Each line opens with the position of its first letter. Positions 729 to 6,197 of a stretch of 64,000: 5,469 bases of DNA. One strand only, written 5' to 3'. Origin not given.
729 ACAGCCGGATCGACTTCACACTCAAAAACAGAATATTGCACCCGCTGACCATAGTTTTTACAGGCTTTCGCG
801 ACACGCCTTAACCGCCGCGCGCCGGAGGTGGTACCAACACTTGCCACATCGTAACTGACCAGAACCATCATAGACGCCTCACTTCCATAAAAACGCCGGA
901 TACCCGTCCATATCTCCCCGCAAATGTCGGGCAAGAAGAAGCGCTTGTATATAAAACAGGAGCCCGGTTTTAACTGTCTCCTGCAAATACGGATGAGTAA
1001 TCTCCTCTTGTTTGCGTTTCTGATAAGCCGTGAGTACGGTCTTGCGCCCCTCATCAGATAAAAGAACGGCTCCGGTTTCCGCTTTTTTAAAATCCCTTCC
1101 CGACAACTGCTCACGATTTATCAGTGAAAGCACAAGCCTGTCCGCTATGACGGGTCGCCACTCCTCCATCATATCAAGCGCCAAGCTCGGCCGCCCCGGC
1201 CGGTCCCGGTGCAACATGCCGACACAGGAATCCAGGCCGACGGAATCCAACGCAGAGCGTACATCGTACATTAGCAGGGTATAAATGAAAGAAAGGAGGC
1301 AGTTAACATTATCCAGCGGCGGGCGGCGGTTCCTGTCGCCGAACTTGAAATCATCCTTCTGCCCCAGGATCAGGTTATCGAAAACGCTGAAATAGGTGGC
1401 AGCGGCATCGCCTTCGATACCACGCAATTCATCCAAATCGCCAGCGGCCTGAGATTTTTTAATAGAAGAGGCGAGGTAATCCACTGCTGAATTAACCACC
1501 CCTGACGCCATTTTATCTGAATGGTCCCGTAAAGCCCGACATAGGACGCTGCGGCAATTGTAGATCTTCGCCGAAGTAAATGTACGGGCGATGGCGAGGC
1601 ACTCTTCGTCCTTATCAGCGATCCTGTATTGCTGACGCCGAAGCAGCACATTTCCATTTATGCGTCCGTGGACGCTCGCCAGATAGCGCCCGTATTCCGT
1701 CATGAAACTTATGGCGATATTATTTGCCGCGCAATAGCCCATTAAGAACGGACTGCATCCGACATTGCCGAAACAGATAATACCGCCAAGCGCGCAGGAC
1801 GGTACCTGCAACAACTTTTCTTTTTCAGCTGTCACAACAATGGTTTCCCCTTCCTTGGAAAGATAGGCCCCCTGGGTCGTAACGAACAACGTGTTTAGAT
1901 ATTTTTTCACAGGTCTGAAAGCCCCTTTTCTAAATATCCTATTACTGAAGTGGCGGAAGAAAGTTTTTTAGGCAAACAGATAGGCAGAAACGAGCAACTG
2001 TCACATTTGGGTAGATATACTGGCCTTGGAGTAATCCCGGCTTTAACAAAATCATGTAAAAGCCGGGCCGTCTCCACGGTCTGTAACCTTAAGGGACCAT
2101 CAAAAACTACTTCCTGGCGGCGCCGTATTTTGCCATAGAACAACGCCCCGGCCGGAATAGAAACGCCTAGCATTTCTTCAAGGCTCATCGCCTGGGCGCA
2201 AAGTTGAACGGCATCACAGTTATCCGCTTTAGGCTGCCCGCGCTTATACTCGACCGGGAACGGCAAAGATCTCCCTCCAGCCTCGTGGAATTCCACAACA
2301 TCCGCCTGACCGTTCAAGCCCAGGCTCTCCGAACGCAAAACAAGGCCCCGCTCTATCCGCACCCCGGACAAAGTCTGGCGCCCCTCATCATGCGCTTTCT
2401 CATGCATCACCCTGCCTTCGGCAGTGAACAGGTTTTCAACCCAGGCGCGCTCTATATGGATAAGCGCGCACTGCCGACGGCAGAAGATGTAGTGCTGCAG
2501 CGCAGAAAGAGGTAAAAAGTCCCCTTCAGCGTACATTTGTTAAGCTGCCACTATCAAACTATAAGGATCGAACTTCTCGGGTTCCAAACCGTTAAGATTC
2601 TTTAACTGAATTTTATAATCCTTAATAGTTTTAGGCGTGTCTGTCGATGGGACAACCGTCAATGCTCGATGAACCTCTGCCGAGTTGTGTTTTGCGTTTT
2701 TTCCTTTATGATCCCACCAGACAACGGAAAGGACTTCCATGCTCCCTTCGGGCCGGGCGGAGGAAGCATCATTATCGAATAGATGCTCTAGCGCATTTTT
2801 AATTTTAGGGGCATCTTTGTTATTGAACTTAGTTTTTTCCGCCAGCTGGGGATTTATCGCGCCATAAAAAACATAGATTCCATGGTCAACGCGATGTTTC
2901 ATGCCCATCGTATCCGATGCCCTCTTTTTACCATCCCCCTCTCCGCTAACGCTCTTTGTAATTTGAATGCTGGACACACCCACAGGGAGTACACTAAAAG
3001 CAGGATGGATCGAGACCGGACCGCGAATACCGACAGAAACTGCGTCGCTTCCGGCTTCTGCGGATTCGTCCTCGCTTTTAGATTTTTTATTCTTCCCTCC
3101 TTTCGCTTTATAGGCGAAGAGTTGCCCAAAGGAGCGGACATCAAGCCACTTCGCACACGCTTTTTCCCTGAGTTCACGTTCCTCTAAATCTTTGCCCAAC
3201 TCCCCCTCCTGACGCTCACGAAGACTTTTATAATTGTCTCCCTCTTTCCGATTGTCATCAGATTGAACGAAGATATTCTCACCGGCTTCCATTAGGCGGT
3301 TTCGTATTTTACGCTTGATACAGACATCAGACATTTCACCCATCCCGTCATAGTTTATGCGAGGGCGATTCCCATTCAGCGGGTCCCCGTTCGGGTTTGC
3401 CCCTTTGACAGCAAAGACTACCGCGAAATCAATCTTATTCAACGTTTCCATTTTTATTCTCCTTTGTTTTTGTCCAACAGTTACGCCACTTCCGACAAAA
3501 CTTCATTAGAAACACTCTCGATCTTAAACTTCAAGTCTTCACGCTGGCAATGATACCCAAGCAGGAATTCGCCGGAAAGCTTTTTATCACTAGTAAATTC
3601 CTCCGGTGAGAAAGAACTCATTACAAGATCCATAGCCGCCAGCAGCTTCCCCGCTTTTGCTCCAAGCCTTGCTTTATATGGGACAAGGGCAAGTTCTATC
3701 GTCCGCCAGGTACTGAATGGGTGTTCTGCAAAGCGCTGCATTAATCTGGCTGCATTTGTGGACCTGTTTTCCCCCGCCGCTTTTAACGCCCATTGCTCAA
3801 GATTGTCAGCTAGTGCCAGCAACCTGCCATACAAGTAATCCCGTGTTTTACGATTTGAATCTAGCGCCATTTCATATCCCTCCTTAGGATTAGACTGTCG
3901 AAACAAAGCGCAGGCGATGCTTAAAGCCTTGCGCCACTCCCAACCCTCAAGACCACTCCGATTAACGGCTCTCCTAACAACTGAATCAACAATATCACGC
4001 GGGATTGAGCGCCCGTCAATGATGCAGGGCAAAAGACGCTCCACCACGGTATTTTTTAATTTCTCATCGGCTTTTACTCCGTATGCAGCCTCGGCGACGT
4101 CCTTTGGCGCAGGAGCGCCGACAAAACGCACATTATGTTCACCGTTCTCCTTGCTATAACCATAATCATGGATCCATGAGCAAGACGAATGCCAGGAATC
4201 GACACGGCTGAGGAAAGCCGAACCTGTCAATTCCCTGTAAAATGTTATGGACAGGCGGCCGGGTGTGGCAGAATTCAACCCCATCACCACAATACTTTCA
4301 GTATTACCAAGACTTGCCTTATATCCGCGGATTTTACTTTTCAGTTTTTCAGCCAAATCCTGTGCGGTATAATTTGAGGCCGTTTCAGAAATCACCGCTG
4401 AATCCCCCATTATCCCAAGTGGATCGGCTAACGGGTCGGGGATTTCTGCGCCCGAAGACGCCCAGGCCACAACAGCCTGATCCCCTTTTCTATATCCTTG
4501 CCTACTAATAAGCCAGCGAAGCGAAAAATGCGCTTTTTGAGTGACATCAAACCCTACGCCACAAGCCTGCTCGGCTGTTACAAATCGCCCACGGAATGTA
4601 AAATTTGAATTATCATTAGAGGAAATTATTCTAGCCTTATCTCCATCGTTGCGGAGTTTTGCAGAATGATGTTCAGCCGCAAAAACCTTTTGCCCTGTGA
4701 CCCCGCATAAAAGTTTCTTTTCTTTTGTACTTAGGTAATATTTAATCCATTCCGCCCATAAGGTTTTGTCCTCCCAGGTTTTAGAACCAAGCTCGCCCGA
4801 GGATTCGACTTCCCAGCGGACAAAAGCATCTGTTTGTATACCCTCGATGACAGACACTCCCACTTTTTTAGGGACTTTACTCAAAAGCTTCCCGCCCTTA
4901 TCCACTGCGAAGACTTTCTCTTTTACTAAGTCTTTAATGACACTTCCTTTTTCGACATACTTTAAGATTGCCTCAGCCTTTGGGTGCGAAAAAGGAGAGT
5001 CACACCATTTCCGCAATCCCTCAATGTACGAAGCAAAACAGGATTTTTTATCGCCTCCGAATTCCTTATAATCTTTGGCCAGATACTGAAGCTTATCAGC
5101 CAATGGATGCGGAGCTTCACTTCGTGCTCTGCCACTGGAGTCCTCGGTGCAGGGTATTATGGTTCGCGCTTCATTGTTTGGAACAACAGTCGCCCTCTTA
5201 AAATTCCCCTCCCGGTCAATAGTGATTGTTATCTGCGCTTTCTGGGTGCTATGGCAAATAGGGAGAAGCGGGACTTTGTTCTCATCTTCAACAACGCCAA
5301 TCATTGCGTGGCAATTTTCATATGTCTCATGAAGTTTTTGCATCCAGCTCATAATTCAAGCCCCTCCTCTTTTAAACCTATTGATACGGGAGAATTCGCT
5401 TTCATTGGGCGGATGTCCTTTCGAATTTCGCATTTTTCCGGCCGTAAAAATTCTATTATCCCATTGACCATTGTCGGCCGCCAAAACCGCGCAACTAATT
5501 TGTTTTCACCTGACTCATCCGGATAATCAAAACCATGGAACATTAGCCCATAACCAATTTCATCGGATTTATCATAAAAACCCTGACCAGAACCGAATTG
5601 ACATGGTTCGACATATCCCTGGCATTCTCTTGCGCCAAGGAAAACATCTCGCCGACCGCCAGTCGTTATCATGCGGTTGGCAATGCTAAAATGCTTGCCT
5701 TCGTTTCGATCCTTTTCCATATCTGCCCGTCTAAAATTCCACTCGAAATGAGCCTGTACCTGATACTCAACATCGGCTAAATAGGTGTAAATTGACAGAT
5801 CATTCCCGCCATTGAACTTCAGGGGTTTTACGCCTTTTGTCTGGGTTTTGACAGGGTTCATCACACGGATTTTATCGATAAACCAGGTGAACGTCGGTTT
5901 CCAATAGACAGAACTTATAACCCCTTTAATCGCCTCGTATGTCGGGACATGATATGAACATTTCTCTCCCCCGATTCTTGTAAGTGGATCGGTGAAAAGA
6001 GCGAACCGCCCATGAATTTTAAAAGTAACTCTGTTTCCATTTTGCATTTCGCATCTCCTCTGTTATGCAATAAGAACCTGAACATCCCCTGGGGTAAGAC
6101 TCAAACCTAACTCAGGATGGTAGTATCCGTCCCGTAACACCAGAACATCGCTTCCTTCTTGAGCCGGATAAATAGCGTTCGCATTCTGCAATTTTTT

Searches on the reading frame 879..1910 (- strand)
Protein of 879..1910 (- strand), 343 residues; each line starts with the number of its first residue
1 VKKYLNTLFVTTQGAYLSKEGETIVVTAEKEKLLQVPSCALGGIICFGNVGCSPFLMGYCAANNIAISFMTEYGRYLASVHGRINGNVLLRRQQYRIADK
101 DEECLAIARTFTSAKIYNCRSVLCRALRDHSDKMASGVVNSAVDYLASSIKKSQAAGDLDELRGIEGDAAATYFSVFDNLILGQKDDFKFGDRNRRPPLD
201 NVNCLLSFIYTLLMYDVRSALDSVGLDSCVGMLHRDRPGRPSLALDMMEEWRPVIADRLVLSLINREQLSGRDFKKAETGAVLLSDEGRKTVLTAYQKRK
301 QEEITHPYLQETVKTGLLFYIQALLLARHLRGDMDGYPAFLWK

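Call 79: search_protein_families(library=pfam, max_evalue=0.00001, proteins=[window:879-1910:-])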
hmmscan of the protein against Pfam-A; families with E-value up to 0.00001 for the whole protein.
window:879-1910:- (343 aa): 1 family
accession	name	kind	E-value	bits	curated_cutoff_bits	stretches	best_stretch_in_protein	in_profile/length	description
PF01867.21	Cas_Cas1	-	4.9e-106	354.5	22.3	1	8-298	1-283/283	CRISPR associated protein Cas1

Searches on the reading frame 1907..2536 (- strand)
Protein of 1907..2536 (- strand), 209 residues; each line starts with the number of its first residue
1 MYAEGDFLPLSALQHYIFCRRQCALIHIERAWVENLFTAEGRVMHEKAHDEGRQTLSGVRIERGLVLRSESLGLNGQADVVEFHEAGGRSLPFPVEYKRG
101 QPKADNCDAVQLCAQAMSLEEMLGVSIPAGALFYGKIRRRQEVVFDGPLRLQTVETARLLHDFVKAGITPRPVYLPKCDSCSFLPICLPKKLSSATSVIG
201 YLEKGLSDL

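Call 79: search_protein_families(library=pfam, max_evalue=0.00001, proteins=[window:1907-2536:-])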
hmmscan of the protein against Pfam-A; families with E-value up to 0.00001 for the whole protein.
window:1907-2536:- (209 aa): 1 family
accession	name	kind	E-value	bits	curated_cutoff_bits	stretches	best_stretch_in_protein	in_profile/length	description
PF01930.23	Cas_Cas4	-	1e-20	74.9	22.7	1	11-188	3-159/160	Domain of unknown function DUF83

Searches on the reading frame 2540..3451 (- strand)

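Call 79: search_protein_families(library=pfam, max_evalue=0.00001, proteins=[window:2540-3451:-])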
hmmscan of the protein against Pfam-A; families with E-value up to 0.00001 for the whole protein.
window:2540-3451:- (303 aa): 1 family
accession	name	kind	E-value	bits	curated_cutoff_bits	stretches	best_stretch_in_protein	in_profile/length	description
PF05107.17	Cas_Cas7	-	9.2e-73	245.3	33.2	1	5-283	1-248/249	CRISPR-associated protein Cas7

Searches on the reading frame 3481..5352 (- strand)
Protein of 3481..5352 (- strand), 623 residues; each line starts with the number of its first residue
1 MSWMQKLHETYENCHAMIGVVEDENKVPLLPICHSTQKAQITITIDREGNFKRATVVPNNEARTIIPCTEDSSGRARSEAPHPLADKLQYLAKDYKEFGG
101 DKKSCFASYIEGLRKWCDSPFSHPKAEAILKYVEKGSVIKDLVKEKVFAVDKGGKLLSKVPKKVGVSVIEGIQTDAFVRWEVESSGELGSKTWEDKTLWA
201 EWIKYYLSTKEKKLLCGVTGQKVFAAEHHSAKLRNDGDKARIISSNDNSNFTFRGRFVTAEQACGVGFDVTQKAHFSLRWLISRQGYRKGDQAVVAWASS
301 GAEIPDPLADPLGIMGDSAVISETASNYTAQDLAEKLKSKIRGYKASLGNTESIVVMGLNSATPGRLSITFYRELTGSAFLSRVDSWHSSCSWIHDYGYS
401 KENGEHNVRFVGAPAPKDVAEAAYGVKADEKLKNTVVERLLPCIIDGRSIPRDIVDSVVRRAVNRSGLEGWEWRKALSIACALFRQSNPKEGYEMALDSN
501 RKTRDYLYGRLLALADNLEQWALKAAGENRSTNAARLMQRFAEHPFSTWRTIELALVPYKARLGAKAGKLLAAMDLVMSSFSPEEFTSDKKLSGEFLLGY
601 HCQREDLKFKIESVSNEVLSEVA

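Call 79: search_protein_families(library=pfam, max_evalue=0.00001, proteins=[window:3481-5352:-])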
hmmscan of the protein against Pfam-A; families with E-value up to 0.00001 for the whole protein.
window:3481-5352:- (623 aa): 1 family
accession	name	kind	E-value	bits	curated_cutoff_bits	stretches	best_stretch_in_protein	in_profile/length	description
PF09709.15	Cas_Csd1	-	2.4e-123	413.2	27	1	7-607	1-558/559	CRISPR-associated protein (Cas_Csd1)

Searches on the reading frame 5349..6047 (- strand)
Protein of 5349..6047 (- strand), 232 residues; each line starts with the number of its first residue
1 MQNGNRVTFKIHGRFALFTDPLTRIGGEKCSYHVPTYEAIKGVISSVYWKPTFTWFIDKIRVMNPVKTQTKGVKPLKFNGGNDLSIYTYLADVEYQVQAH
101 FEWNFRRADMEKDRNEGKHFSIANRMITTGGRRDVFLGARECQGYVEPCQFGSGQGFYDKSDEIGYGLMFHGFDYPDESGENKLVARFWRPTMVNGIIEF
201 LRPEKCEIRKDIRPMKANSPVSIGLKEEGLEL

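Call 79: search_protein_families(library=pfam, max_evalue=0.00001, proteins=[window:5349-6047:-])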
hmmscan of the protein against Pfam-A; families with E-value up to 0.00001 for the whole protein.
window:5349-6047:- (232 aa): 1 family
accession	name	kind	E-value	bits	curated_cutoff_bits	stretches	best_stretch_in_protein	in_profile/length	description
PF09704.15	Cas_Cas5d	-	8.6e-40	137.4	23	1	8-200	3-216/217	CRISPR-associated protein (Cas_Cas5)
